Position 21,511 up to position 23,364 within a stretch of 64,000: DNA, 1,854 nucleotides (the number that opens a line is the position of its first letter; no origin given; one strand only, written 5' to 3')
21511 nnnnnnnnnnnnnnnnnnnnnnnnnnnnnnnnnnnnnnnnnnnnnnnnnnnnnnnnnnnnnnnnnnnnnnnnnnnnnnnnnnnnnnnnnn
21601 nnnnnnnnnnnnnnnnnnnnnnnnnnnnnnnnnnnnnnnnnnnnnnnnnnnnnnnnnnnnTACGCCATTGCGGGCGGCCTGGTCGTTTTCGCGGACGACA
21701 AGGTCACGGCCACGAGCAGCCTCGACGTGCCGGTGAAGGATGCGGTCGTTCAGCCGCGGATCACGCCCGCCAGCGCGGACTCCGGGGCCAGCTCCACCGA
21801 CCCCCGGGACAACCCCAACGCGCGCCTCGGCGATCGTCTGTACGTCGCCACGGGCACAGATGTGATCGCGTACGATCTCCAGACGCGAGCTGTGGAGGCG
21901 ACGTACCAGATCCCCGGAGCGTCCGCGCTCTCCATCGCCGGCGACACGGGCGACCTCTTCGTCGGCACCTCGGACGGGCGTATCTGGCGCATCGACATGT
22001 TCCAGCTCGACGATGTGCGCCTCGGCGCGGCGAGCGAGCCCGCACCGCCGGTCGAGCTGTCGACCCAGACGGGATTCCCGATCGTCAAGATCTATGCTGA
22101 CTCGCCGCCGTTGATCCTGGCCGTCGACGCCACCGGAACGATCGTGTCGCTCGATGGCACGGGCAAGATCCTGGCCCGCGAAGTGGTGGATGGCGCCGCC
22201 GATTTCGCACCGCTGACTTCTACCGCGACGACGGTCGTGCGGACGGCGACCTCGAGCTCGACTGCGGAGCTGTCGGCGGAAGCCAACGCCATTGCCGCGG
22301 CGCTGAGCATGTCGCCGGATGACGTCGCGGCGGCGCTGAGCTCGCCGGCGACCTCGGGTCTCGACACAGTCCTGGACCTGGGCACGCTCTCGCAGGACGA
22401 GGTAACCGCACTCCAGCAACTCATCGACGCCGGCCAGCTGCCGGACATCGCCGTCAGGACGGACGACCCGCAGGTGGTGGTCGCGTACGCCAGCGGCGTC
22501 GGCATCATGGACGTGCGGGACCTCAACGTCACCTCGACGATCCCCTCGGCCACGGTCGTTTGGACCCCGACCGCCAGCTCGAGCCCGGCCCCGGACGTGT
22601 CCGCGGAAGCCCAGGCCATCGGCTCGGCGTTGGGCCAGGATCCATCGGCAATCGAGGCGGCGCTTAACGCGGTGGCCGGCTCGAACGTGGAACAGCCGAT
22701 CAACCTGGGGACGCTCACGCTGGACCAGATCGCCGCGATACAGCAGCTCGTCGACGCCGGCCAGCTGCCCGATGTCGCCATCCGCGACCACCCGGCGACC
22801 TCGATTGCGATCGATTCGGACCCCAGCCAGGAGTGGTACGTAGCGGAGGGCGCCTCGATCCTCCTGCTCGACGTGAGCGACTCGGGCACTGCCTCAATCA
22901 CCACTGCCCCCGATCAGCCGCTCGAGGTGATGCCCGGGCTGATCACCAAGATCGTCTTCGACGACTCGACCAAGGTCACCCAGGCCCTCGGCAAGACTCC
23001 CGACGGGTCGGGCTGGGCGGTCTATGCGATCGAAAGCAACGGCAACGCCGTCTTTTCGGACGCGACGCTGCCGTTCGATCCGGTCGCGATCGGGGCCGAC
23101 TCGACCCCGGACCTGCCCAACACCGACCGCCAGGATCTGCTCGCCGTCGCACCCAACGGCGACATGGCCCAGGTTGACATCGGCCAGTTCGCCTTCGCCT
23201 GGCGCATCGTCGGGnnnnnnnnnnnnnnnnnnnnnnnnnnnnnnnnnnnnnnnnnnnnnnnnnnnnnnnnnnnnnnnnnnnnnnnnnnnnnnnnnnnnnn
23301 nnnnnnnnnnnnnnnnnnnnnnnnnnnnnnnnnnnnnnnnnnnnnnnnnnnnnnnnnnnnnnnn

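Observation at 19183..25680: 2165-aa single polypeptide with two GT-C glycosyltransferases, a ~500-aa insertion in PMT loop 1 and an internal 109-aa duplication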

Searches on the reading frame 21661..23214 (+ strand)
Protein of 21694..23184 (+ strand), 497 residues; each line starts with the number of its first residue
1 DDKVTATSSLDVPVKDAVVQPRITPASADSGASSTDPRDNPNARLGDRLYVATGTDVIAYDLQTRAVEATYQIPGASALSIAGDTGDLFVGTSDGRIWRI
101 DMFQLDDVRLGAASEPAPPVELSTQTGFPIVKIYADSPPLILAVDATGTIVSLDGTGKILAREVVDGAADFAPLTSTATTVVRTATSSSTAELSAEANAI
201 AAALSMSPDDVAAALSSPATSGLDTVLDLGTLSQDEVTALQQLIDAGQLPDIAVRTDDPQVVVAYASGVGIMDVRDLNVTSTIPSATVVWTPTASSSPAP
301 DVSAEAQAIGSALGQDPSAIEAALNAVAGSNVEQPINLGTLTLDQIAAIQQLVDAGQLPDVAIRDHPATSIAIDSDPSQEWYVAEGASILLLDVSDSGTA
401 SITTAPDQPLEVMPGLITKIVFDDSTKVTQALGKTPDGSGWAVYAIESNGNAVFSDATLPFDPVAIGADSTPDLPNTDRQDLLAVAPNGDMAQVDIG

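Call 8: search_protein_families(library=pfam, proteins=[window:21694-23184:+], max_evalue=10)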
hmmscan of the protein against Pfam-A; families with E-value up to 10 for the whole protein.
window:21694-23184:+ (497 aa): 7 families
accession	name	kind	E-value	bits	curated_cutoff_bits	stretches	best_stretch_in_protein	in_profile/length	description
PF13360.13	PQQ_2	-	0.035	14.2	27.6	1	46-101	169-223/233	Outer membrane protein assembly factor BamB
PF20067.5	SSL_N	-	0.11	12.8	18.9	1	83-100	29-46/46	Strictosidine synthase-like, N-terminal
PF11836.14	Phage_TAC_11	-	0.15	12.6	27.8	0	232-261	17-45/96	Phage tail tube protein, GTA-gp10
PF18834.6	LPD22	-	0.19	12.5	28.6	1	296-329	10-43/97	Large polyvalent protein associated domain 22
PF21117.3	MRB1590_C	-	0.37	11.9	27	0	336-362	10-35/102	MRB1590 C-terminal domain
PF14421.12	LmjF365940-deam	-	0.94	9.6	27.1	1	296-338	70-114/218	LmjF365940 subfamily CDD/CDA-like deaminase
PF17782.7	DprA_WH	-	1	9.9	22.9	0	295-321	3-29/61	DprA winged helix domain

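Call 26: predict_structure(alignment_id=A1)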
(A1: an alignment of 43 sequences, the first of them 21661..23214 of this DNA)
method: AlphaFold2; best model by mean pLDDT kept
length: 518 residues; sequences in the alignment: 43
mean_pLDDT: 90.0   pTM: 0.88
mean pLDDT of the five models: 90.0, 88.4, 88.1, 87.0, 86.5
residues with pLDDT >= 90: 376; 70-90: 97; 50-70: 29; < 50: 16
segments of 3 or more residues with pLDDT < 50: 1-3, 5-9, 513-518
pLDDT, mean of each block of 10 residues (from residue 1): 48 79 97 81 77 90 98 94 98 95 98 95 96 97 96 97 95 96 92 78 83 96 87 85 93 95 91 97 95 94 76 94 97 93 91 93 96 95 91 96 90 92 93 91 95 92 89 95 71 95 84 44
secondary structure, 60 per line:
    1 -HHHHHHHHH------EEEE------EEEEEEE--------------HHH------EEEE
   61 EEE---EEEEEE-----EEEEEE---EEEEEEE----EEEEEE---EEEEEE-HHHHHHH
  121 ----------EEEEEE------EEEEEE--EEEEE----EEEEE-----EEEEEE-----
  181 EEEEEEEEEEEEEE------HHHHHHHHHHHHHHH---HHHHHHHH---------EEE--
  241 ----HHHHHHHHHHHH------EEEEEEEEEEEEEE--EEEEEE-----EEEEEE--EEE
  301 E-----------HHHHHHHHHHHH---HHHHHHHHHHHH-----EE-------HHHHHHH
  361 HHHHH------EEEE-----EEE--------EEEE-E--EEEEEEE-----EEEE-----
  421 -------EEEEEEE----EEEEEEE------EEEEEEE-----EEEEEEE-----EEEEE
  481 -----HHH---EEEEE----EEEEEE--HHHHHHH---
elements in order: H2-10 E17-20 E27-33 E57-63 E67-72 E78-83 E87-93 E98-103 E107-112 H114-120 E131-136 E143-148 E151-155 E160-164 E170-175 E181-194 H201-215 H219-226 E236-238 H245-256 E263-276 E279-284 E290-295 E298-301 H313-324 H328-339 H354-365 E372-375 E381-383 E392-395 E400-406 E412-415 E428-434 E439-445 E452-458 E464-470 E476-480 E492-496 E501-506 H509-515

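Call 30: fold_search(model_id=the predicted structure, library=pdb)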
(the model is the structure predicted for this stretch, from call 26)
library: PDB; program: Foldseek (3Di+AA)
matches with E <= 10: 1881; with E <= 0.001: 1494
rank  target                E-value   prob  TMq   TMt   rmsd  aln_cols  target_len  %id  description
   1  5m89_A                5.3e-11  1.00  0.41  0.61  10.5       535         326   11  Spliceosome component (released 2018-03-14)
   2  4zov_B                2.0e-10  1.00  0.43  0.57  11.0       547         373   10  Crystal structure of the Saccharomyces cerevisiae Sqt1 (released 2015-07-01)
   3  5m89_B                2.4e-10  1.00  0.42  0.61  10.7       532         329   11  Spliceosome component (released 2018-03-14)
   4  9l5t_T                4.9e-10  1.00  0.43  0.65   9.6       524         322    8  Cryo-EM structure of the thermophile spliceosome (state B*Q2) (released 2025-03-12)
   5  6eg8_B                4.9e-10  1.00  0.40  0.58   7.4       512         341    8  Structure of the GDP-bound Gs heterotrimer (released 2019-06-05)
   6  8qpv_B                6.1e-10  1.00  0.34  0.46  11.6       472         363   11  Handover Complex: BAM bound OmpX and extended SurA (released 2024-09-25)
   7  6km7_A                6.5e-10  1.00  0.41  0.63   8.2       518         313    8  The structural basis for the internal interaction in RBBP5 (released 2019-10-02)
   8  9cnz_B                7.2e-10  1.00  0.38  0.54   7.7       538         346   10  Structure of BAM complexed with PTB2 ligand in detergent (released 2024-12-25)
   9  8r8b_SSS              8.5e-10  1.00  0.41  0.66   8.4       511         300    9  Wnt binding to COPalpha and COPBeta2 directs secretion on extracellular vesicles (released 2024-11-13)
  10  8fl0_NJ               8.5e-10  1.00  0.37  0.41  16.0       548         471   10  Human nucleolar pre-60S ribosomal subunit (State H) (released 2023-07-12)
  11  6ven_M                1.0e-09  1.00  0.43  0.54  10.8       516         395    8  Yeast COMPASS in complex with a ubiquitinated nucleosome (released 2020-01-15)
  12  3jct_x                1.0e-09  1.00  0.37  0.39  15.1       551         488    9  Cryo-em structure of eukaryotic pre-60S ribosomal subunits (released 2016-06-01)
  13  8qeg_B                1.1e-09  1.00  0.41  0.61   7.2       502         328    9  Crystal structure of the G11 protein heterotrimer bound to YM-254890 inhibitor (released 2025-03-19)
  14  8gfv_B                1.1e-09  1.00  0.41  0.62   6.9       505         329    8  CryoEM structure of beta-2-adrenergic receptor in complex with GTP-bound Gs heterotrimer (transition intermediate #1 o (released 2024-03-06)
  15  6rxt_UO               1.2e-09  1.00  0.44  0.45   8.1       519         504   10  Cryo-EM structure of the 90S pre-ribosome (Kre33-Noc4) from Chaetomium thermophilum, state A (released 2019-08-14)
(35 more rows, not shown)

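Call 32: search_solved_structures(query=A1, max_evalue=1)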
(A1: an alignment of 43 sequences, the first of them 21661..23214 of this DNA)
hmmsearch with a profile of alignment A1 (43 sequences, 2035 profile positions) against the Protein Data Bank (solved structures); distinct sequences matched with E-value up to 1: 16.
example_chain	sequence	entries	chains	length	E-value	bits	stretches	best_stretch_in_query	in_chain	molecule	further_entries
6tjh_A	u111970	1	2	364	2.3e-07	31.4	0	892-929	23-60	Cake9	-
6tji_A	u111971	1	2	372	2.7e-07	31.2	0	892-929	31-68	Cake10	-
6tjg_A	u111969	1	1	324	1.3e-06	29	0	892-929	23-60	Cake8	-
6tjf_A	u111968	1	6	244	5.4e-05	23.6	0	892-929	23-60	Cake6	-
6tje_A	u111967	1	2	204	0.00044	20.5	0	893-929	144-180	Cake5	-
9i5k_A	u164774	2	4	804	0.0013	19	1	1639-1704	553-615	Dolichyl-phosphate-mannose--protein mannosyltransferase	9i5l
6tjd_A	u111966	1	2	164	0.0043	17.3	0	893-929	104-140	Cake4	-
9e61_A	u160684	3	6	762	0.0074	16.5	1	1639-1705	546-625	Dolichyl-phosphate-mannose--protein mannosyltransferase 4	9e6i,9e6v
7mq8_LN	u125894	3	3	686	0.053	13.6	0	864-932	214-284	U3 small nucleolar RNA-associated protein 4 homolog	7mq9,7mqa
6tjc_A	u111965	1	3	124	0.054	13.6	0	893-929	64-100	Cake3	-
3ott_A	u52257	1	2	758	0.1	12.7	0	859-948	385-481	Two-component system sensor histidine kinase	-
3va6_A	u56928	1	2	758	0.1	12.7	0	859-948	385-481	Two-component system sensor histidine kinase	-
4ovd_A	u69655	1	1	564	0.32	11.1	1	991-1085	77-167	Peptidoglycan glycosyltransferase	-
8ro0_q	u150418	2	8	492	0.38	10.8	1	866-974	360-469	Pre-mRNA-processing factor 19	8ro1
8g2z_0U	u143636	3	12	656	0.89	9.6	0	868-918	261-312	CFAP52A | Cilia- and flagella-associated protein 52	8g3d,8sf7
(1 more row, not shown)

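Call 37: find_homologous_proteins(query=window:21694-23184:+, max_evalue=0.001)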
Query window:21694-23184:+ (497 aa): 3 proteins with E <= 0.001 among 8000 candidates.
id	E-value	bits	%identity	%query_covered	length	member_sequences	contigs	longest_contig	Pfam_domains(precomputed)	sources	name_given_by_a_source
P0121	7.2e-77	278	61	51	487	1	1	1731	-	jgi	jgi:hypothetical protein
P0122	3.9e-64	236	46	57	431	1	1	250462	-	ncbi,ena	-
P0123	2.9e-61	226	42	39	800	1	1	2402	PF02366.25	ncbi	ncbi:MAG TPA: phospholipid carrier-dependent glycosyltransferase, partial [Candidatus Limnocylindral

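Call 39: find_encoding_contigs(protein=P0122, flank=8000, max_places=1)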
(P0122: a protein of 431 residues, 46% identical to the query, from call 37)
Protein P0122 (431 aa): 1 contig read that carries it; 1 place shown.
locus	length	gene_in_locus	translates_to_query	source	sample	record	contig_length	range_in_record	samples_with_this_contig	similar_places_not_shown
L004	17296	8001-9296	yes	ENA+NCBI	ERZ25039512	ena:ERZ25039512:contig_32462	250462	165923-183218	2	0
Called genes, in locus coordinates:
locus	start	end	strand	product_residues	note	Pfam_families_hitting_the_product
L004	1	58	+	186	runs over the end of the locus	-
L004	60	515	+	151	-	-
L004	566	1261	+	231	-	PF02577:BFN_dom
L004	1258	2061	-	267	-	PF00535:Glycos_transf_2, PF13641:Glyco_tranf_2_3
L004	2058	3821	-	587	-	PF11028:TMEM260_N, PF13231:PMT_2 (weak)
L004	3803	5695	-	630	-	-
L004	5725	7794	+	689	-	-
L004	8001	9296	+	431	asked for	-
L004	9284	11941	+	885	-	PF02366:PMT, PF16192:PMT_4TMC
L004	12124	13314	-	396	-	PF13439:Glyco_transf_4, PF13579:Glyco_trans_4_4, PF20706:GT4-conflict, PF00534:Glycos_transf_1, PF13692:Glyco_trans_1_4, PF13524:Glyco_trans_1_2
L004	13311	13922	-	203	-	PF13263:PHP_C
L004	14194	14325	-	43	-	-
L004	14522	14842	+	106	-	-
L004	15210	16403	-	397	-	PF03279:Lip_A_acyltrans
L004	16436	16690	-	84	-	-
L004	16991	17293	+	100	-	-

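Call 63: find_related_loci(query=A1, collection=genome_contigs, flank=9000)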
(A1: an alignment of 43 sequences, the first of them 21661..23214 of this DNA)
Query A1 (518 aa) in genome_contigs; peptide patterns used: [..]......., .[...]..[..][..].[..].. (x = any residue, [..] = any of these).
598 stretches matched a pattern (row limit reached: there are more); 298 encode a relative of the query (tblastn E <= 1e-3); the best 80 are kept; 80 distinct loci.
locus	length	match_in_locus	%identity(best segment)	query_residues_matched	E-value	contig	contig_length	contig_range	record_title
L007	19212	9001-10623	70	1-518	0e+0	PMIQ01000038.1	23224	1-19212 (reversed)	MAG: Chloroflexi bacterium isolate fen_1050 73.20120600_E3D.25_contig_12484, whole genome shotgun sequence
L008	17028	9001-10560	61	1-518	0e+0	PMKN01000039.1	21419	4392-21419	MAG: Chloroflexi bacterium isolate fen_1044 73.20120600_E2D.100_contig_10046, whole genome shotgun sequence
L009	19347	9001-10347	50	1-518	3e-80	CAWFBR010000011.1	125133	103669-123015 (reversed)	MAG: uncultured Chloroflexia bacterium isolate MFD02416.bin.1.333 genome assembly, contig: contig_99148, whole genome sh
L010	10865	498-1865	47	1-518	4e-77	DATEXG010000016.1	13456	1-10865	MAG TPA_asm: Candidatus Limnocylindrales bacterium isolate SMAG_U8413 k141_18934, whole genome shotgun sequence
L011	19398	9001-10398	47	1-518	9e-76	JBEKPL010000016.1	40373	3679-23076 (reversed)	MAG: Candidatus Limnocylindrales bacterium isolate SPRUCE 463 SPRUCE_463_16, whole genome shotgun sequence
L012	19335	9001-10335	49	1-518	7e-71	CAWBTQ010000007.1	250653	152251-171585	MAG: uncultured Chloroflexia bacterium isolate MFD01299.bin.1.122 genome assembly, contig: contig_7464, whole genome sho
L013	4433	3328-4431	47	1-449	2e-70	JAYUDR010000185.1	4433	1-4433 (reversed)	MAG: Chloroflexota bacterium isolate GFS_7238 GFS_7238_184, whole genome shotgun sequence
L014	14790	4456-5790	50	1-518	7e-70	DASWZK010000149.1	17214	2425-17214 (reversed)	MAG TPA_asm: Candidatus Limnocylindrales bacterium isolate SMAG_U3736 k141_49176, whole genome shotgun sequence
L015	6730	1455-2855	48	1-518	7e-70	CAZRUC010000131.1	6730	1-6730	MAG TPA_asm: uncultured Anaerolineaceae bacterium isolate binchicken_co50_372 genome assembly, contig: NODE_15807_length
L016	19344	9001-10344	45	1-518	2e-69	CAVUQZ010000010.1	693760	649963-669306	MAG: uncultured Chloroflexia bacterium isolate MFD01299.bin.2.22 genome assembly, contig: contig_52928, whole genome sho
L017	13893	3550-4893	41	1-518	6e-67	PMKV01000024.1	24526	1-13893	MAG: Chloroflexi bacterium isolate fen_1042 73.20120600_E1D.47_contig_339, whole genome shotgun sequence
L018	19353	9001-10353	47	1-518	2e-65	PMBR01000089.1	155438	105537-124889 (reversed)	MAG: Chloroflexi bacterium isolate fen_1066 73.20120700_E3M.37_contig_14268, whole genome shotgun sequence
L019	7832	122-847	49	205-518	3e-63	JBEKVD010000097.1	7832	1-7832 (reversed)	MAG: Candidatus Limnocylindrales bacterium isolate SPRUCE 597 SPRUCE_597_97, whole genome shotgun sequence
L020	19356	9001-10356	45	1-518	3e-63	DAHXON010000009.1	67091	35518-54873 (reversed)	MAG TPA_asm: Chloroflexi bacterium isolate clean318 NODE_9_length_67091_cov_3.486600, whole genome shotgun sequence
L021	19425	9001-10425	45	1-518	3e-78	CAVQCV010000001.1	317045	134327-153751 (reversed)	MAG: uncultured Chloroflexia bacterium isolate MFD02416.bin.1.274 genome assembly, contig: contig_12648, whole genome sh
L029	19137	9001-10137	46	1-518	1e-41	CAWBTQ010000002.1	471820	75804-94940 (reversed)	MAG: uncultured Chloroflexia bacterium isolate MFD01299.bin.1.122 genome assembly, contig: contig_12966, whole genome sh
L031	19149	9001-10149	50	1-518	1e-39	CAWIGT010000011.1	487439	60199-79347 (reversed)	MAG: uncultured Chloroflexia bacterium isolate MFD05502.bin.2.33 genome assembly, contig: contig_9365, whole genome shot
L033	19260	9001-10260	36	1-518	2e-32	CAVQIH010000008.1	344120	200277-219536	MAG: uncultured Chloroflexia bacterium isolate MFD10007.bin.3.293 genome assembly, contig: contig_13104, whole genome sh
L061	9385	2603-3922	35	1-518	4e-26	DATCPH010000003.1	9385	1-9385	MAG TPA_asm: Candidatus Limnocylindrales bacterium isolate SMAG_U7222 k141_21101, whole genome shotgun sequence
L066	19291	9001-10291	35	1-518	2e-25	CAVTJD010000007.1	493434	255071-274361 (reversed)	MAG: uncultured Chloroflexia bacterium isolate MFD05684.bin.1.48 genome assembly, contig: contig_38286, whole genome sho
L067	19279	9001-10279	49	1-518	1e-25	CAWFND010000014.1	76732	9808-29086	MAG: uncultured Chloroflexia bacterium isolate MFD03975.bin.3.589 genome assembly, contig: contig_75912, whole genome sh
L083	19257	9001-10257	48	1-518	6e-24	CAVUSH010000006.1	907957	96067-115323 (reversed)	MAG: uncultured Chloroflexia bacterium isolate MFD05942.bin.2.270 genome assembly, contig: contig_6407, whole genome sho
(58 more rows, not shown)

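Call 74: search_protein_families(library=pfam, proteins=[L029:8104-12609:+, L029:7119-7673:+, L029:5274-6167:+, L029:3930-5252:+, L029:731-2314:+, L029:12849-13343:+, L018:13252-14448:-, L018:6348-7502:-, L031:5913-6932:-, L018:14693-16669:+], max_evalue=0.001)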
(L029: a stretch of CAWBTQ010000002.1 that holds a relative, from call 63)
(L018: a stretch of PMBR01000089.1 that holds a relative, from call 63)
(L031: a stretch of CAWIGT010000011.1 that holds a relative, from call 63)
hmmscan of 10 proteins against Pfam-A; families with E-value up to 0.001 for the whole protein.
L029:8104-12609:+ (1502 aa): 2 families
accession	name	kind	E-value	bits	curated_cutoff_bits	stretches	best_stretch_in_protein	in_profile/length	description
PF02366.24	PMT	-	9.9e-11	42.1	22.7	1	671-793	82-199/245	Dolichyl-phosphate-mannose-protein mannosyltransferase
PF16192.10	PMT_4TMC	-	7e-08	32.6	32.4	1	1079-1211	4-152/202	C-terminal four TMM region of protein-O-mannosyltransferase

L029:7119-7673:+ (185 aa): 4 families
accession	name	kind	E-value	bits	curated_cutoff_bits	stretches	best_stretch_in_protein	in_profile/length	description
PF08281.18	Sigma70_r4_2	-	2.4e-09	37.1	25.7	1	128-176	6-54/54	Sigma-70, region 4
PF04542.20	Sigma70_r2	-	1.1e-08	35.2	24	1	37-96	7-67/71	Sigma-70 region 2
PF22029.2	PhyR_sigma2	-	1.4e-05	25.5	27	1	37-83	6-51/55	Sigma2 domain of PhyR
PF04545.22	Sigma70_r4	-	0.00033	20.6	24.1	1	132-177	4-49/50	Sigma-70, region 4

L029:5274-6167:+ (298 aa): 1 family
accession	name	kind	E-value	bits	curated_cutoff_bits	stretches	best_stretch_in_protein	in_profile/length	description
PF13739.11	PdaC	-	0.00037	22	29.1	1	104-187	8-94/95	Deacetylase PdaC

L029:3930-5252:+ (441 aa): 2 families
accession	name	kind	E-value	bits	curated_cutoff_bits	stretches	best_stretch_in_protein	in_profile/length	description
PF00587.30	tRNA-synt_2b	-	4.8e-39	134.7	29.3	1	241-417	9-179/179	tRNA synthetase class II core domain (G, H, P, S and T)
PF02403.27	Seryl_tRNA_N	-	3.7e-21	75.8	28.2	1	6-112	5-106/108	Seryl-tRNA synthetase N-terminal domain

L029:731-2314:+ (528 aa): 2 families
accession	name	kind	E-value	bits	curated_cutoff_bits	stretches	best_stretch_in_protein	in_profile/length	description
PF01921.24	tRNA-synt_1f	-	1.9e-82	277.5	27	1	3-341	3-341/360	tRNA synthetases class I (K)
PF09334.17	tRNA-synt_1g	-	3.5e-06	26.5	20.1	1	266-311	314-360/391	tRNA synthetases class I (M)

L029:12849-13343:+ (165 aa): 9 families
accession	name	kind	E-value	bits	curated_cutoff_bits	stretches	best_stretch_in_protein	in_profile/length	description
PF08281.18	Sigma70_r4_2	-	8.4e-16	57.8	25.7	1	105-155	4-54/54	Sigma-70, region 4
PF04542.20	Sigma70_r2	-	4.2e-10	39.7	24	1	21-84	4-70/71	Sigma-70 region 2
PF04545.22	Sigma70_r4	-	1.2e-08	34.8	24.1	1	108-156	1-49/50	Sigma-70, region 4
PF22233.2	PhyR_sigma-like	-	3.1e-08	33.7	27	1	110-152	2-44/50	Response regulator PhyR, sigma-like domain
PF13384.12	HTH_23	-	3.2e-07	30.4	24.6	1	115-155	5-46/50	Homeodomain-like domain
PF07638.17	Sigma70_ECF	-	1.5e-06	28.7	21.1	1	38-156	47-180/185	ECF sigma factor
PF13518.12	HTH_28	-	4e-05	24.1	25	1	117-152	2-37/52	Helix-turn-helix domain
PF01381.28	HTH_3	-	0.00011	22.6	23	0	127-149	9-31/55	Helix-turn-helix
PF06056.18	Terminase_5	-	0.00027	21.3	20.3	1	125-154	11-40/58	Putative ATPase subunit of terminase (gpP-like)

L018:13252-14448:- (399 aa): 3 families
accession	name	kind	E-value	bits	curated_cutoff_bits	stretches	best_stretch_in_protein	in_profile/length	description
PF02678.22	Pirin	-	9.4e-31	106.5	26.1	1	106-210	3-108/108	Pirin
PF05726.19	Pirin_C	-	4.2e-28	98.2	27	1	266-373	2-102/103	Pirin C-terminal cupin domain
PF07883.17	Cupin_2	-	0.00045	20.3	27.2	0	130-178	2-46/70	Cupin domain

L018:6348-7502:- (385 aa): 4 families
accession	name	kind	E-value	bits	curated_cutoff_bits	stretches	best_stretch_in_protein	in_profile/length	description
PF08281.18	Sigma70_r4_2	-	4.2e-14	52.4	25.7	1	317-370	1-54/54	Sigma-70, region 4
PF04542.20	Sigma70_r2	-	3.9e-12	46.2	24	1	232-289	10-69/71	Sigma-70 region 2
PF04545.22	Sigma70_r4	-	1.4e-09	37.7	24.1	1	323-372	1-50/50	Sigma-70, region 4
PF13328.12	HD_4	-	0.00063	20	27.2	1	294-357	1-68/156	HD domain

L031:5913-6932:- (340 aa): 2 families
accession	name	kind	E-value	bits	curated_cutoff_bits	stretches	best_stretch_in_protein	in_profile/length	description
PF02678.22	Pirin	-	1.4e-30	105.9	26.1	1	44-148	3-108/108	Pirin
PF05726.19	Pirin_C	-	1e-28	100.2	27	1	204-311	2-102/103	Pirin C-terminal cupin domain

L018:14693-16669:+ (659 aa): 4 families
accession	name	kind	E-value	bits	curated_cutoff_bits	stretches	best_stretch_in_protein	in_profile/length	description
PF13540.12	RCC1_2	-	2.1e-55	183.7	22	6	146-175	1-30/30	Regulator of chromosome condensation (RCC1) repeat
PF25390.1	WD40_RLD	-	1.8e-52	179.3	150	3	81-247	102-326/363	RCC1-like domain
PF15073.11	SPATA48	-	7e-07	30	27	0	579-606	48-75/128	Spermatogenesis-associated protein 48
PF13115.11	YtkA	-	1.9e-05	25.6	25.9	0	573-641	18-84/85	YtkA-like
